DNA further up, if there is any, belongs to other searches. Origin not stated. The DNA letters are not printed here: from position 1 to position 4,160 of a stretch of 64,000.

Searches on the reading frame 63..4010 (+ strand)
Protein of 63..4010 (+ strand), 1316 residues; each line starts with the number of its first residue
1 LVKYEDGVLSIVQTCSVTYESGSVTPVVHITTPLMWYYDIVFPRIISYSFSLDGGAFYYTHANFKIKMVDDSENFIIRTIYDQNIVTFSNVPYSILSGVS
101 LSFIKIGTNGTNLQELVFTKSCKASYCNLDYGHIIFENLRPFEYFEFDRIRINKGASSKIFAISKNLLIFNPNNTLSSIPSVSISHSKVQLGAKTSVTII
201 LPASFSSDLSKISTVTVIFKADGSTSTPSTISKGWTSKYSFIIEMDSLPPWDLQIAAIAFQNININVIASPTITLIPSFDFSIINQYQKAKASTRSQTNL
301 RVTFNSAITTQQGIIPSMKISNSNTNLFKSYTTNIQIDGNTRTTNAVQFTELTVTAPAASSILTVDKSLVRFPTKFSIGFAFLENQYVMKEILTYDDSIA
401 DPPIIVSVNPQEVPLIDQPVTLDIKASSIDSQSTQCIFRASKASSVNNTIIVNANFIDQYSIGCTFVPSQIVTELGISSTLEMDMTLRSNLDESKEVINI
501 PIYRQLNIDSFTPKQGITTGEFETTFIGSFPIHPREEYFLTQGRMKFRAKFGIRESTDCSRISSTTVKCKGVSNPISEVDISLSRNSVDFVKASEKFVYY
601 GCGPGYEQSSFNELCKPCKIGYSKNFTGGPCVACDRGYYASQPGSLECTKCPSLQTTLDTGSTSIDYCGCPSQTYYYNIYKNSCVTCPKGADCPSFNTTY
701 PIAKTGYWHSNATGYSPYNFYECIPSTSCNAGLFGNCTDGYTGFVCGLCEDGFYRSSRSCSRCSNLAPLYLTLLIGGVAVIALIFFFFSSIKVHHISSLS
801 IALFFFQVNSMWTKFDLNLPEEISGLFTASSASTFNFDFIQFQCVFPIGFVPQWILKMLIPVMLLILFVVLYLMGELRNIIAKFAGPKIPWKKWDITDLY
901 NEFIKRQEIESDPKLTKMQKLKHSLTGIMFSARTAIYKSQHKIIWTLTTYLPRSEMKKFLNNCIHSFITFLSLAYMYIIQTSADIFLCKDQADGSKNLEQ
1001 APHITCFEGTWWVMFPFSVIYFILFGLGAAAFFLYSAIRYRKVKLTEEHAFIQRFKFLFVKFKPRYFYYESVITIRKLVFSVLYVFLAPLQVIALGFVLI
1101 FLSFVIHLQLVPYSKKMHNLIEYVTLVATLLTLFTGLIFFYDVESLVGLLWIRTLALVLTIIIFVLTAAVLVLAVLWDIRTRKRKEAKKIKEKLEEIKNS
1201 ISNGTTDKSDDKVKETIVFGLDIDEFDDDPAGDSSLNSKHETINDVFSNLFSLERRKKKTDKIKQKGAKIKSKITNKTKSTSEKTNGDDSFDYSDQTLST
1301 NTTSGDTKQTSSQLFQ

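Call 51: search_protein_families(library=pfam, proteins=[window:63-4010:+], max_evalue=0.0001)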
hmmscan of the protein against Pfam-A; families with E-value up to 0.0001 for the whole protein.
window:63-4010:+ (1316 aa): 1 family
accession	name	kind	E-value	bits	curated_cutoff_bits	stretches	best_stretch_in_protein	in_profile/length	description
PF07699.19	Ephrin_rec_like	-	3e-09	37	23.1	1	627-668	7-48/48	Tyrosine-protein kinase ephrin type A/B receptor-like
